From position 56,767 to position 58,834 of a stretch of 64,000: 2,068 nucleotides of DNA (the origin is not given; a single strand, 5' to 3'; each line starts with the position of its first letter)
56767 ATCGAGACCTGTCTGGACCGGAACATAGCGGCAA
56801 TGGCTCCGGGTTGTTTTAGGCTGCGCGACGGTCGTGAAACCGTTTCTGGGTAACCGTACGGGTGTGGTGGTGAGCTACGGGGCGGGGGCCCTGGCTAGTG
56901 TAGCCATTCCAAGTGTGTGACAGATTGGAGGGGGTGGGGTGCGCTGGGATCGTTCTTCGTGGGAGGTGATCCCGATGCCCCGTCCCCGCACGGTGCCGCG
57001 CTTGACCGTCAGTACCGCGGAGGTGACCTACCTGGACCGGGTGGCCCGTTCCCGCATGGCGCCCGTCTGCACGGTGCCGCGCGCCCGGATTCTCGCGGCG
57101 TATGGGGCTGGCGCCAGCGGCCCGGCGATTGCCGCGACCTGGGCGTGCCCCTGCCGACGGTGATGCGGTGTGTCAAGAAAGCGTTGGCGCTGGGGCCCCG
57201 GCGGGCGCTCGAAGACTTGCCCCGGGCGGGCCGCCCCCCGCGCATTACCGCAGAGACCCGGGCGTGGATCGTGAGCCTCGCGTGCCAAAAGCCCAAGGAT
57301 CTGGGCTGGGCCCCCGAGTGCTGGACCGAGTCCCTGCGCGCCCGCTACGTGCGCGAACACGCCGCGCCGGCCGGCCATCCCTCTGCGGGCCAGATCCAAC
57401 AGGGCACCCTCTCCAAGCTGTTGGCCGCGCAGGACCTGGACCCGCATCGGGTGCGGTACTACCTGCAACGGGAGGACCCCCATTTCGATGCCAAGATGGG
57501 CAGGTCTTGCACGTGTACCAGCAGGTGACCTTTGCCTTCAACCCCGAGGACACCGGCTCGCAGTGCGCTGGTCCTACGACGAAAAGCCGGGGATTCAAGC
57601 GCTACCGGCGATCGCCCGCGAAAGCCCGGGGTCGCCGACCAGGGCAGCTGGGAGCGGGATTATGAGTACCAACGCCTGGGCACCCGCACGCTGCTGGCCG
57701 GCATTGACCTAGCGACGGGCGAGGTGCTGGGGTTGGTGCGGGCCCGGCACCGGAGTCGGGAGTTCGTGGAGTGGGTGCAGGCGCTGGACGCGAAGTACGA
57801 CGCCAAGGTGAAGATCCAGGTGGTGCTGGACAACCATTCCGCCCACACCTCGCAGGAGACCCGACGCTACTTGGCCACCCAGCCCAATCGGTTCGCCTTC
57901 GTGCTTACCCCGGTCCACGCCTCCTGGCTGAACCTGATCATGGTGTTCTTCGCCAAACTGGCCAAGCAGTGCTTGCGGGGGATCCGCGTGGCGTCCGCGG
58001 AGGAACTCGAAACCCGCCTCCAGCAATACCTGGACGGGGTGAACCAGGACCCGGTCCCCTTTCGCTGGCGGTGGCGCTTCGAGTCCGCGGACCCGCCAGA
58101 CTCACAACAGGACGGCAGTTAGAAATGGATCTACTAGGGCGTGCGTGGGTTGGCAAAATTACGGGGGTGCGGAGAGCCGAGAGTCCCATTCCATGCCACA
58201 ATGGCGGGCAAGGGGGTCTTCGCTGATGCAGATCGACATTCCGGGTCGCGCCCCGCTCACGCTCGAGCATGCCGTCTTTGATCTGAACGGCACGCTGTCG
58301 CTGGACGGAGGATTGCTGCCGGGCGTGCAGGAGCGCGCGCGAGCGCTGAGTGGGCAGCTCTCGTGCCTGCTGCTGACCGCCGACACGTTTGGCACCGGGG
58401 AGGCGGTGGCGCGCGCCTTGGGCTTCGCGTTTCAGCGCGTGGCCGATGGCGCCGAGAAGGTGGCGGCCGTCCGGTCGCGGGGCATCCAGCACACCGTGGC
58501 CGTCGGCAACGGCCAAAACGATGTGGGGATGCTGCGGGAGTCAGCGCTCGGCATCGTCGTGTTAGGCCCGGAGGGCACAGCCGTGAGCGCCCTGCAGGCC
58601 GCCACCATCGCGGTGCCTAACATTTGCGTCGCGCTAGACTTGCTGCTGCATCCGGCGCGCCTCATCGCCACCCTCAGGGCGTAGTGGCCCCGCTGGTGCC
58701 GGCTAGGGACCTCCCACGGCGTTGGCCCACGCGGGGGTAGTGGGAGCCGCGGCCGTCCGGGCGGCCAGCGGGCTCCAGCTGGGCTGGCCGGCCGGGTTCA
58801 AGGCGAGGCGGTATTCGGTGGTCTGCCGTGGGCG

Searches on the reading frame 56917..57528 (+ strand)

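Call 84: search_protein_families(library=pfam, proteins=[window:56917-57528:+], max_evalue=0.01)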
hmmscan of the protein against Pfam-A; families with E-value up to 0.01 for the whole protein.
window:56917-57528:+ (203 aa): 2 families
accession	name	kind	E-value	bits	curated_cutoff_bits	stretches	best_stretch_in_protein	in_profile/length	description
PF13565.12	HTH_32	-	8.8e-10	39.4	33.7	1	81-148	1-60/73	Homeodomain-like domain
PF13551.12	HTH_29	-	0.0028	18.2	28.1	1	72-116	19-64/64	Winged helix-turn helix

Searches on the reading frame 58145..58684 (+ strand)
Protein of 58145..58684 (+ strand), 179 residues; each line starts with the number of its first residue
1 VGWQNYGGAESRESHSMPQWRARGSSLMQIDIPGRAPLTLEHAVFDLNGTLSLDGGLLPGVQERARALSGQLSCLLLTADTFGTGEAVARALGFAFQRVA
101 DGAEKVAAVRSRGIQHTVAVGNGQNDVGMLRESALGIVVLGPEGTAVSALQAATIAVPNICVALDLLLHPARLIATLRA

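Call 84: search_protein_families(library=pfam, proteins=[window:58145-58684:+], max_evalue=0.01)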
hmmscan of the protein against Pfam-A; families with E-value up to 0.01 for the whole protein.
window:58145-58684:+ (179 aa): 3 families
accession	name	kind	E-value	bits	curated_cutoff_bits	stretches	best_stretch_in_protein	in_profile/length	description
PF12710.13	HAD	-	0.00034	21.5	27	0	95-131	145-189/189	haloacid dehalogenase-like hydrolase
PF00702.32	Hydrolase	-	0.0034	18.2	26.4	0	52-132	92-189/191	haloacid dehalogenase-like hydrolase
PF08282.18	Hydrolase_3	-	0.0093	16.2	20.9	0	102-139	191-228/255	haloacid dehalogenase-like hydrolase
